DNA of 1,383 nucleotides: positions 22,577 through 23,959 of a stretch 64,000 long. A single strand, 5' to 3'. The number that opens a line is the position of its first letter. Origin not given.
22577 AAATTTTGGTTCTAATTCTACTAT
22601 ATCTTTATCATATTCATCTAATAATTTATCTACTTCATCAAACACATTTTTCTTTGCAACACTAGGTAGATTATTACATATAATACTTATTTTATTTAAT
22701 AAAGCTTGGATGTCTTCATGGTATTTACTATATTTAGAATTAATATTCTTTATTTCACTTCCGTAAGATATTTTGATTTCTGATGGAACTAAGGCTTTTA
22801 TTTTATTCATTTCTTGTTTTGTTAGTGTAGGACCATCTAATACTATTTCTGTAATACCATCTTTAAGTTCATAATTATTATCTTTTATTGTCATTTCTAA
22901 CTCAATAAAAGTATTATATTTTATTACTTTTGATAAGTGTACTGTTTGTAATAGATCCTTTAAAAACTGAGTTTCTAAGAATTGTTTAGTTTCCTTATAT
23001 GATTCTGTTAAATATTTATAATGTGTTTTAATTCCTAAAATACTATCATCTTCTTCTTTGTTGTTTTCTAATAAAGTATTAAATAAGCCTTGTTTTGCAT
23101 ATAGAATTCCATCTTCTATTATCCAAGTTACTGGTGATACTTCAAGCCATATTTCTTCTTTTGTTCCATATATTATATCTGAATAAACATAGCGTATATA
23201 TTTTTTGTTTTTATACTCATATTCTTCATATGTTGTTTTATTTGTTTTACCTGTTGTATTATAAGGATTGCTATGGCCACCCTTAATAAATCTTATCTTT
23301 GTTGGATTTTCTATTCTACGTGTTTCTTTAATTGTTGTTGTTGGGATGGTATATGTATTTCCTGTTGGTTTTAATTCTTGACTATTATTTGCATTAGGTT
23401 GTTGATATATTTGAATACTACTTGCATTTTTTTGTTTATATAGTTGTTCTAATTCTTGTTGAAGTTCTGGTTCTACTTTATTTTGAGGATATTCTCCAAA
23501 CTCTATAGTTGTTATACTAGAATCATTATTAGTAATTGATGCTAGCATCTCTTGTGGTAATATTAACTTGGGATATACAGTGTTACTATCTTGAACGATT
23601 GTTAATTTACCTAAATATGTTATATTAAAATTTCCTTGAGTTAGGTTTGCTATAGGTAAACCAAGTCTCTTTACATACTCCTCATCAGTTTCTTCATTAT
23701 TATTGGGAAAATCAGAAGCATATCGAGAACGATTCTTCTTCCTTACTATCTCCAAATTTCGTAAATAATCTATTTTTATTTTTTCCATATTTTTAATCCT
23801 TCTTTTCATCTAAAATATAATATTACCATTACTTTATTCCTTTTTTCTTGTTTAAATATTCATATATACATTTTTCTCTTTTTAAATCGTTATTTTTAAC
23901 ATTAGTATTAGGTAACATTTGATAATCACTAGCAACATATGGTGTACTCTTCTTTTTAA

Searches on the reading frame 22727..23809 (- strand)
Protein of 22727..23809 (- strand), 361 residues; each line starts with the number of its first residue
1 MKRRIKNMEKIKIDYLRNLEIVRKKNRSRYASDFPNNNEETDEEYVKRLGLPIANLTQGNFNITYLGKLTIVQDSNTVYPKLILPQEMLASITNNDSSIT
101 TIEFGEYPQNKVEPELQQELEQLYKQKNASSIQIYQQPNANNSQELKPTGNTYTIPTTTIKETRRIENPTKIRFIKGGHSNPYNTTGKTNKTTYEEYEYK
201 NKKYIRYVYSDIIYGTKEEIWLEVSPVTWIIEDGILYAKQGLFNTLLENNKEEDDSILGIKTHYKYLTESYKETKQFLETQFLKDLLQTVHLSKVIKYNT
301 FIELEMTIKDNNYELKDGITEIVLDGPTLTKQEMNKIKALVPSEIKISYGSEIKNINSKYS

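Call 59: find_homologous_proteins(query=A6, max_evalue=0.00001)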
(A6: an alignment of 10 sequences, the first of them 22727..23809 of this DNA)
Query A6 (10 sequences) (361 aa, profile of the alignment): 25 proteins with E <= 0.00001 among 6999 candidates.
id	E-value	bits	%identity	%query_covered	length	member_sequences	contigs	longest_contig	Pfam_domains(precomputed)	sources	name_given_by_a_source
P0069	6.3e-84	300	28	76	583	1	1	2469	-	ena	-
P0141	7.1e-18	83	27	42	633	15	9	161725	-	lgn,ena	-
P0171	3.8e-17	80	30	53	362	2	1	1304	-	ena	-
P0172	1.4e-16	79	30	53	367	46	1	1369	-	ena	-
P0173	6.4e-16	76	25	62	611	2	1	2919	-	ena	-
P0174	3.5e-15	74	32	52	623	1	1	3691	-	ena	-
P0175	3.6e-15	74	29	53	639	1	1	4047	-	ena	-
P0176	5.0e-15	74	28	68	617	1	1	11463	-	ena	-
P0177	6.2e-15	73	29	53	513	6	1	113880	-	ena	-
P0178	6.3e-15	73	31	53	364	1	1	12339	-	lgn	-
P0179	1.7e-14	72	29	53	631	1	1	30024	-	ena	-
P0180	1.7e-14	72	29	53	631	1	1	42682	-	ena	-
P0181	1.7e-14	72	29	53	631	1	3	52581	-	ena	-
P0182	1.7e-14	72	29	53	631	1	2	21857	-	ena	-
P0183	2.1e-14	71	27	65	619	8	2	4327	-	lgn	-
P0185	1.0e-9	56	25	63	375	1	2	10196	-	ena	-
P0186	1.8e-9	55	26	40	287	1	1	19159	-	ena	-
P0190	5.9e-8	50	26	40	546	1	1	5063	PF19789.7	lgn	-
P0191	3.1e-7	48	23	46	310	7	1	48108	-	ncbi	-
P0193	1.2e-6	46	30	39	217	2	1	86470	-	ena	-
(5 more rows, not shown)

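Call 64: search_protein_families(library=pfam, proteins=[P0190, P0171, P0173, P0176, P0177, P0185, P0186, P0191, P0193], max_evalue=0.01)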
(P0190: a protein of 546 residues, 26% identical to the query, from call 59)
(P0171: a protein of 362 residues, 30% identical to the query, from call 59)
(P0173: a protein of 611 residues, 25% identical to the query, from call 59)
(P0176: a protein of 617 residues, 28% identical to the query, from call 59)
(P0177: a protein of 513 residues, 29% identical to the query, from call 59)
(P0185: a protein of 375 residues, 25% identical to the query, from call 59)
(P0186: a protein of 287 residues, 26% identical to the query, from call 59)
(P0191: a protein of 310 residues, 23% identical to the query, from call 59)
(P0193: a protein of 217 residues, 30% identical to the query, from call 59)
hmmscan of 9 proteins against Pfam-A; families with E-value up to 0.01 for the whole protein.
P0190 (546 aa): 5 families
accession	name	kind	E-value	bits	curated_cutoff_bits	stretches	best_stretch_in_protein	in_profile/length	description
PF19789.6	DUF6273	-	2.5e-05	24.6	23.5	1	6-101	54-150/172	Domain of unknown function (DUF6273)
PF00004.35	AAA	-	8.7e-05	23.4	21.2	0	463-537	57-129/131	ATPase family associated with various cellular activities (AAA)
PF07728.20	AAA_5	-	0.00073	20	22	1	394-531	2-139/139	AAA domain (dynein-related subfamily)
PF07726.17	AAA_3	-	0.001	19.4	27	1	395-531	3-129/131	ATPase family associated with various cellular activities (AAA)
PF00158.32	Sigma54_activat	-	0.0084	16.2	20.2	0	466-530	94-161/168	Sigma-54 interaction domain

P0171 (362 aa): 0 families

P0173 (611 aa): 1 family
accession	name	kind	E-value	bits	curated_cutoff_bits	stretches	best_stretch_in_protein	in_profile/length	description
PF07728.20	AAA_5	-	0.0099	16.3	22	0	353-437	47-139/139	AAA domain (dynein-related subfamily)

P0176 (617 aa): 1 family
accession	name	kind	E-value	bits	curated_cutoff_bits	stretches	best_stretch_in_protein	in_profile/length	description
PF00004.35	AAA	-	0.0051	17.7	21.2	1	310-426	1-111/131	ATPase family associated with various cellular activities (AAA)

P0177 (513 aa): 0 families

P0185 (375 aa): 0 families

P0186 (287 aa): 0 families

P0191 (310 aa): 0 families

P0193 (217 aa): 1 family
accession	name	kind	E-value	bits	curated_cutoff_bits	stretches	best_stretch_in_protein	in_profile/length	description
PF19789.6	DUF6273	-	0.0034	17.7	23.5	1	2-87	85-171/172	Domain of unknown function (DUF6273)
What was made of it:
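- Closest known: DUF6273. Same: P0190 scores 24.6 bits against a 23.5-bit threshold (call 64).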
